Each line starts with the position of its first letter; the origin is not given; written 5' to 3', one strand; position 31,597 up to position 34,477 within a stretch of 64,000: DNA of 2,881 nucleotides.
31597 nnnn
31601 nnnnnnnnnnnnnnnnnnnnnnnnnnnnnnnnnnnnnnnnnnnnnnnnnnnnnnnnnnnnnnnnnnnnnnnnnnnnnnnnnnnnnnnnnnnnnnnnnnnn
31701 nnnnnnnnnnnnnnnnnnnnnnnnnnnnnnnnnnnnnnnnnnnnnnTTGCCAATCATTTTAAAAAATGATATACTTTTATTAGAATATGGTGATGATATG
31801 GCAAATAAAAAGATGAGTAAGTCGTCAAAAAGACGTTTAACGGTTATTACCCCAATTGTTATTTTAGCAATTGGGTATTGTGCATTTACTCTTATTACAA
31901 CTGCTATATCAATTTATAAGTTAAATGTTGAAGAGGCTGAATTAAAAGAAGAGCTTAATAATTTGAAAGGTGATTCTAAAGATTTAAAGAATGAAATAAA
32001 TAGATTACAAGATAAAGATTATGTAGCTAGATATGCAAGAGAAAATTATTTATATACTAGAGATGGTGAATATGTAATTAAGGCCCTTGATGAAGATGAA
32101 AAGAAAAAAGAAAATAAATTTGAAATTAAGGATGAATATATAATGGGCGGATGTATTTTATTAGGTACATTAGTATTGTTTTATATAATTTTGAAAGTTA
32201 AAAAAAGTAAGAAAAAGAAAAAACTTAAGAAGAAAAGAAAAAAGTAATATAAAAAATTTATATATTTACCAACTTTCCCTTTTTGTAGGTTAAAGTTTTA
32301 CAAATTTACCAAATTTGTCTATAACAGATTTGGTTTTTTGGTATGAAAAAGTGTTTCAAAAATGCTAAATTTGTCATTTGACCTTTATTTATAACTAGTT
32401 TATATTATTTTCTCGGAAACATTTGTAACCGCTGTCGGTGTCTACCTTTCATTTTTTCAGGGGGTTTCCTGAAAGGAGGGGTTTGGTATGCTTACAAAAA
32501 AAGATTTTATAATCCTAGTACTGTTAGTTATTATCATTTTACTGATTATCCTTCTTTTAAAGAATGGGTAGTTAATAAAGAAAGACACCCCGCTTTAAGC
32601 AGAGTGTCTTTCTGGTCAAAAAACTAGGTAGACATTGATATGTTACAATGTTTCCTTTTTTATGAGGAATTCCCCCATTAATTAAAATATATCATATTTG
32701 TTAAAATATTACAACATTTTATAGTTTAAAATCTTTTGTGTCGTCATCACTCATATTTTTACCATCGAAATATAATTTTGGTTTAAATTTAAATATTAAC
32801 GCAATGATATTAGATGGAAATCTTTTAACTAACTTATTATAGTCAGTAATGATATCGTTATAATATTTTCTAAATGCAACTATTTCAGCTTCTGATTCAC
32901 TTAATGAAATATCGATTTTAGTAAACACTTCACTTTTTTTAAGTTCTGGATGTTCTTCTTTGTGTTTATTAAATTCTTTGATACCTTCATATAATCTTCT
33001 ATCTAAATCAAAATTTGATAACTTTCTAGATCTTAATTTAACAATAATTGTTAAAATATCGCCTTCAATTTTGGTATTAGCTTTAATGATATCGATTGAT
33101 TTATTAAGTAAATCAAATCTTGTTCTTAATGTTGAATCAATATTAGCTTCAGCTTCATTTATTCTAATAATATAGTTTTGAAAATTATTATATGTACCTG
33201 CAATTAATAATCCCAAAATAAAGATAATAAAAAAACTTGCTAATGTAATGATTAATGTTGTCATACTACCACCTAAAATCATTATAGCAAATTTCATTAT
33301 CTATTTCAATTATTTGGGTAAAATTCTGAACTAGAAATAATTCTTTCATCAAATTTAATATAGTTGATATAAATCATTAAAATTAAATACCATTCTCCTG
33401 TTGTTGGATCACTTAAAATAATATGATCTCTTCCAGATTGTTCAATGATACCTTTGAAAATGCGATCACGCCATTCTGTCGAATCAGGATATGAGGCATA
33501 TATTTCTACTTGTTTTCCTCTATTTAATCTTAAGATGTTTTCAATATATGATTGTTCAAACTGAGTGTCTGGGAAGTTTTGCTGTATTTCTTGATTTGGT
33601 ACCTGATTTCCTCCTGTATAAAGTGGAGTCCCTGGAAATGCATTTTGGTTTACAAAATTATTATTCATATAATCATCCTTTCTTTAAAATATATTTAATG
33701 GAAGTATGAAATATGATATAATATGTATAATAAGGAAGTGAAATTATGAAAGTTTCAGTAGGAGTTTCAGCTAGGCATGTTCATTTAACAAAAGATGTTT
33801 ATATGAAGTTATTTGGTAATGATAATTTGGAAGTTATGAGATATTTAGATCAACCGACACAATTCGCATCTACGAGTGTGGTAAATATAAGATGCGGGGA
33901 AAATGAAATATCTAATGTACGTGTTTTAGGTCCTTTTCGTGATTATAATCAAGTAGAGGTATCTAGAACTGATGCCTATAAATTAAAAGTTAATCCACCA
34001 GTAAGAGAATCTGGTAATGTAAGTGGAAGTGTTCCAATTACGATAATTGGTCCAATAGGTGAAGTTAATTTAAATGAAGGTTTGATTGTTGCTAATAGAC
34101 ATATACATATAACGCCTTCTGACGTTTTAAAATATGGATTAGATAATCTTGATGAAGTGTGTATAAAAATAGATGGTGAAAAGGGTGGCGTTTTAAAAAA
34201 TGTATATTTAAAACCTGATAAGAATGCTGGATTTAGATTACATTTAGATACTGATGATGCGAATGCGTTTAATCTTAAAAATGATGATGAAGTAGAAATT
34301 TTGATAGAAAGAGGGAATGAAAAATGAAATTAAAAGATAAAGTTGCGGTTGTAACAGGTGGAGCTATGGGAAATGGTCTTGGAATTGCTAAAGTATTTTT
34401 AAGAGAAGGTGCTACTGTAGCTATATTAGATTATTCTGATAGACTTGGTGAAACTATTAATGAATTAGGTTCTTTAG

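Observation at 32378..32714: The module reads as a type I toxin-antitoxin locus of an unrecognised family (copy 2)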

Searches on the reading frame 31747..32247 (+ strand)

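Call 88: search_protein_families(library=pfam, proteins=[window:31747-32247:+], max_evalue=0.00001)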
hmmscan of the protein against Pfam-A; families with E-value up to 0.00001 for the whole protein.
window:31747-32247:+ (166 aa): 1 family
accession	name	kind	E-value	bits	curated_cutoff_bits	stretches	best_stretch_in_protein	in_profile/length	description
PF04977.20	DivIC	-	3.1e-15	56.2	28.9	1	39-114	2-78/80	Septum formation initiator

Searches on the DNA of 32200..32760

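Call 11: search_rna_families(source=window, start=32200, end=32760, threshold=evalue, max_evalue=10)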
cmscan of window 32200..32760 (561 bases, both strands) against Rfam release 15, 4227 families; matches with E-value up to 10: 17.
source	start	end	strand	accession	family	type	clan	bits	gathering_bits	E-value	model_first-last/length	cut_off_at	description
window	32575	32693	-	RF00515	PyrR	Cis-reg;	-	27.8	54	0.092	1-115/115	no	PyrR binding site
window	32577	32709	-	RF01470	rli38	Gene; sRNA;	-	23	49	0.76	1-150/150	no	Listeria sRNA rli38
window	32575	32760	-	RF02637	EF0408_EF0409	Gene; sRNA;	-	20.2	440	0.0039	217-412/412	5'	Enterococcus sRNA EF0408_EF0409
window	32470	32560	-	RF02449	ncr1015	Gene; sRNA;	-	20.1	60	2.9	1-121/121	no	Bacillus sRNA ncr1015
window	32703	32757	+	RF01603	snoR29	Gene; snRNA; snoRNA; CD-box;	-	19.8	50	5.7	1-84/84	no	small nucleolar RNA snoR29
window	32544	32677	+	RF02414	rli60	Gene; sRNA;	-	19.7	60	5.2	1-191/191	no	Listeria sRNA rli60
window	32576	32692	-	RF02449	ncr1015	Gene; sRNA;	-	18.9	60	5.1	1-121/121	no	Bacillus sRNA ncr1015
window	32687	32757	-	RF00158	SNORD82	Gene; snRNA; snoRNA; CD-box;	-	18.5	43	0.64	1-70/70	no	Small nucleolar RNA SNORD82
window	32458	32573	-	RF02179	ST7-AS1_1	Gene; lncRNA;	-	18.1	45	8.9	1-117/117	no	ST7 antisense RNA 1 conserved region 1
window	32529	32613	+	RF02618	SSRC34_2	Gene; sRNA;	-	17.1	48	4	1-125/125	no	Streptococcus sRNA 34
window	32488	32612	+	RF04180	BTnc231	Gene; sRNA;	-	16.4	80.4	0.79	1-154/154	no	Bacteroides sRNA BTnc231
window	32346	32378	+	RF01726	SAM-II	Cis-reg; riboswitch;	-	15.3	44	4.1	1-60/60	no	SAM-II riboswitch aptamer (SAM-II long loop)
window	32571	32622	-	RF04246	MIR169_8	Gene; miRNA;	CL00098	14.6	107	9.9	1-137/137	no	MIR169_8 microRNA precursor family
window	32538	32626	+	RF02621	BSnc120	Gene; sRNA;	-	13.9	114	6.5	1-88/88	no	Brucella sRNA 120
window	32310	32351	+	RF02933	ARRPOF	Gene; sRNA;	-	12.5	127.2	1.5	34-78/256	no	ARRPOF RNA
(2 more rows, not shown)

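Call 86: search_rna_families(source=window, start=32200, end=32760, threshold=evalue, max_evalue=0.05, show_alignments=1)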
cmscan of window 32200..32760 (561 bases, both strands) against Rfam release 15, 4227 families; matches with E-value up to 0.05: 1.
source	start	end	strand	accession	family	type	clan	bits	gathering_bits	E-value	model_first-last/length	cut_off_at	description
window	32575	32760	-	RF02637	EF0408_EF0409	Gene; sRNA;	-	20.2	440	0.0039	217-412/412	5'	Enterococcus sRNA EF0408_EF0409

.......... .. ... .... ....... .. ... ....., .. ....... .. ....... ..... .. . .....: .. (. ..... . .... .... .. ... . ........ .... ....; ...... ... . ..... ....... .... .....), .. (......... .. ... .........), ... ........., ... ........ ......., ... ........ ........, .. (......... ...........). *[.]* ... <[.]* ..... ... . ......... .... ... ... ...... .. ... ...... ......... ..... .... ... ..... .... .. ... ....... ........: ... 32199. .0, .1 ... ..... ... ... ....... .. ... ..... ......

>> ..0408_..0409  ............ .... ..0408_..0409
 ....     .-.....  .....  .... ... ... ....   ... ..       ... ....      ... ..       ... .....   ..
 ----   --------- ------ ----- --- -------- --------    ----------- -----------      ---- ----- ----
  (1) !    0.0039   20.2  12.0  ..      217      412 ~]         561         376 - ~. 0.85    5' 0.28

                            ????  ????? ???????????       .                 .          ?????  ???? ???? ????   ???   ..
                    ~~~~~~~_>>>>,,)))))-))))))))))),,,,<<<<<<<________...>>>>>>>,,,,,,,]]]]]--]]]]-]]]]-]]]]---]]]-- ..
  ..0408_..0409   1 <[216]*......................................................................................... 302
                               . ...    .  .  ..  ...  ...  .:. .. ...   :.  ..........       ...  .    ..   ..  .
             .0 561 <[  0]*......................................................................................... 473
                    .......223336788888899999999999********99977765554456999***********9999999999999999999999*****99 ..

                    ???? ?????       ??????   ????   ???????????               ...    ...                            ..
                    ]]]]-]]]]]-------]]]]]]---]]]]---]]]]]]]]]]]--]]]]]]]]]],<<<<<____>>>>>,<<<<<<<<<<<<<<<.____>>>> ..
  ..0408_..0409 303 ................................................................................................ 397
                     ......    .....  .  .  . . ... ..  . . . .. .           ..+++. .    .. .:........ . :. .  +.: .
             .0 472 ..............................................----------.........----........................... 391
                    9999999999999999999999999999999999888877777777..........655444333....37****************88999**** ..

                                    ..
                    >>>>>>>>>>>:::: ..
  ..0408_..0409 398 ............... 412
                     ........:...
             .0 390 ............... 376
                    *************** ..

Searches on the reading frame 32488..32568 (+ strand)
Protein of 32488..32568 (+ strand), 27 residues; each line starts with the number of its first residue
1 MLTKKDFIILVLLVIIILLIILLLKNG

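Call 17: search_protein_families(library=pfam, proteins=[window:32488-32568:+], max_evalue=10)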
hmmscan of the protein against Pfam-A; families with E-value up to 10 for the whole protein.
seq(27 aa): 2 families
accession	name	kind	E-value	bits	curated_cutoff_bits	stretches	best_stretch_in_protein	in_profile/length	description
PF10717.14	ODV-E18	-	0.21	11.9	28.1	1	8-23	29-44/87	Occlusion-derived virus envelope protein ODV-E18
PF17359.7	DUF5385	-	6.5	6.8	25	1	5-23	3-22/217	Family of unknown function (DUF5385)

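Call 18: search_protein_families(library=ncbifam, proteins=[window:32488-32568:+], max_evalue=10)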
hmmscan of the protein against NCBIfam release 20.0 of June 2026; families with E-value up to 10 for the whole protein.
seq(27 aa): 0 families

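Call 39: list_cluster_members(proteins=[window:32488-32568:+, window:24798-24878:-, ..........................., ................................, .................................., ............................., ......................, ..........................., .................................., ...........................])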
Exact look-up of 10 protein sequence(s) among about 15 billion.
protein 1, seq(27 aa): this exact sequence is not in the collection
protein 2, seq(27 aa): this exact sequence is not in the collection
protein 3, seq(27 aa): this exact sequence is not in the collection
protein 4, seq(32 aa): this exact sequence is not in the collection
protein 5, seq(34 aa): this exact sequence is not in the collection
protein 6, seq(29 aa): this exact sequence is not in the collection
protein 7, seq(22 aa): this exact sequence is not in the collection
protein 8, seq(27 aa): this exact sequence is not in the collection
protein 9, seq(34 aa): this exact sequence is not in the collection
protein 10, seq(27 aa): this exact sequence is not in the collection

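Call 77: search_protein_families(library=pfam, alignment_id=A5, max_evalue=1)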
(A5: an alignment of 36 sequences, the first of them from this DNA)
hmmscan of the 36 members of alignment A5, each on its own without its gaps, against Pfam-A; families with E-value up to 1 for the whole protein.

A. member 1, seq(27 aa): 1 family
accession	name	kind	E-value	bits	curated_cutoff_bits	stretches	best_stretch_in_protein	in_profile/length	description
PF10717.14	ODV-E18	-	0.21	11.9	28.1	1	8-23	29-44/87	Occlusion-derived virus envelope protein ODV-E18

B. families by the number of members that match (of 36 scanned): 11 families
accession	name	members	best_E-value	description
PF19893.4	DUF6366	9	0.013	Family of unknown function (DUF6366)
PF07172.16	GRP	5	0.078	Glycine rich protein family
PF17359.7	DUF5385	3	0.55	Family of unknown function (DUF5385)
PF10717.14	ODV-E18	2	0.21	Occlusion-derived virus envelope protein ODV-E18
PF00558.24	Vpu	2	0.28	Vpu protein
PF25052.1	AtDEF-like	2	0.59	Defensin-like family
PF04021.17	Class_IIIsignal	1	0.13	Class III signal peptide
PF06024.17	Orf78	1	0.33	Orf78 (ac78)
PF03907.18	Spo7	1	0.56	Spo7-like protein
PF09889.16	DUF2116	1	0.72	Probable treble clef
PF06898.16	YqfD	1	0.86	Putative stage IV sporulation protein YqfD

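Call 78: search_solved_structures(query=A5, max_evalue=1)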
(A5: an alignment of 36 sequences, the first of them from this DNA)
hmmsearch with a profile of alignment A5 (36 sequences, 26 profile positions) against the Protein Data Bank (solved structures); distinct sequences matched with E-value up to 1: 0.

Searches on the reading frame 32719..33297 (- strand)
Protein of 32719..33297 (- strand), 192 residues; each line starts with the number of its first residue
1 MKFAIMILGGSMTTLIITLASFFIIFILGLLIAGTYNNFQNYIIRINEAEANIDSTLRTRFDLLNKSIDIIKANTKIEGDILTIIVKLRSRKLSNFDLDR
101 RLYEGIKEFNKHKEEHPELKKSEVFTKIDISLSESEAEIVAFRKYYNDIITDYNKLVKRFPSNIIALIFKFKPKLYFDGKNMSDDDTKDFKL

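Call 15: find_encoding_contigs(protein=window:32719-33297:-, flank=3000, max_places=10)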
Protein window:32719-33297:- (192 aa): 5 contigs read that carry it; 5 places shown.
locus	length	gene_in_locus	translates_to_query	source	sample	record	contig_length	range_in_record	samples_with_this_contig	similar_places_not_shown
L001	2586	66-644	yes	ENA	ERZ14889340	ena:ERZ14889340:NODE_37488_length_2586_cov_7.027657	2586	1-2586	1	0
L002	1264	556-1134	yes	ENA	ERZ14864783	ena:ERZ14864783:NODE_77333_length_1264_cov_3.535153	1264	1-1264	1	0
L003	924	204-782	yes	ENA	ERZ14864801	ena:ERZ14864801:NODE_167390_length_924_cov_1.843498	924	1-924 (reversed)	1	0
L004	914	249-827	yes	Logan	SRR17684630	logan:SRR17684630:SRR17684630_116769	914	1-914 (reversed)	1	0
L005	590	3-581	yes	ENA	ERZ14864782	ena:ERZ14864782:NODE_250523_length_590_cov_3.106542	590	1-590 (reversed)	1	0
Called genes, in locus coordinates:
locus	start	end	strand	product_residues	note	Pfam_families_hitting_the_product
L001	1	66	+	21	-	?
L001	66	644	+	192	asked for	PF04011:LemA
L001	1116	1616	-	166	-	PF04977:DivIC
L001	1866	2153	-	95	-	PF07873:YabP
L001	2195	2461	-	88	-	PF04026:SpoVG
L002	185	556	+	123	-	PF09671:Spore_GerQ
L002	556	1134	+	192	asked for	PF04011:LemA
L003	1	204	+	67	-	?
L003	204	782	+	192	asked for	PF04011:LemA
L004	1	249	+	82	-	?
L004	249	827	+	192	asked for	PF04011:LemA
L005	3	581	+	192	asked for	PF04011:LemA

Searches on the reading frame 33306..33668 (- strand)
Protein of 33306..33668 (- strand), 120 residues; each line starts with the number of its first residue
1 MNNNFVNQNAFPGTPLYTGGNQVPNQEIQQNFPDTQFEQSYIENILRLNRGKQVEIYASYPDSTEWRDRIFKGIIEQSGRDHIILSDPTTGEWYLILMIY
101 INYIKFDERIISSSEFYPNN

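Call 88: search_protein_families(library=pfam, proteins=[window:33306-33668:-], max_evalue=0.00001)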
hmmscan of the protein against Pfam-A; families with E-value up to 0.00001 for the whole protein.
window:33306-33668:- (120 aa): 1 family
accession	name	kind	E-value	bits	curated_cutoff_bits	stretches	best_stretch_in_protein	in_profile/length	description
PF09671.16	Spore_GerQ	-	2.4e-35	120.7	25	1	38-110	2-74/76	Spore coat protein (Spore_GerQ)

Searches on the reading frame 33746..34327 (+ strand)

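Call 88: search_protein_families(library=pfam, proteins=[window:33746-34327:+], max_evalue=0.00001)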
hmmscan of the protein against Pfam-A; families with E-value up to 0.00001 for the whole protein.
window:33746-34327:+ (193 aa): 1 family
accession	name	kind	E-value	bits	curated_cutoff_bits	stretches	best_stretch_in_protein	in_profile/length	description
PF06130.18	PTAC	-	6.4e-60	202.4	25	1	5-178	2-176/176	Phosphate propanoyltransferase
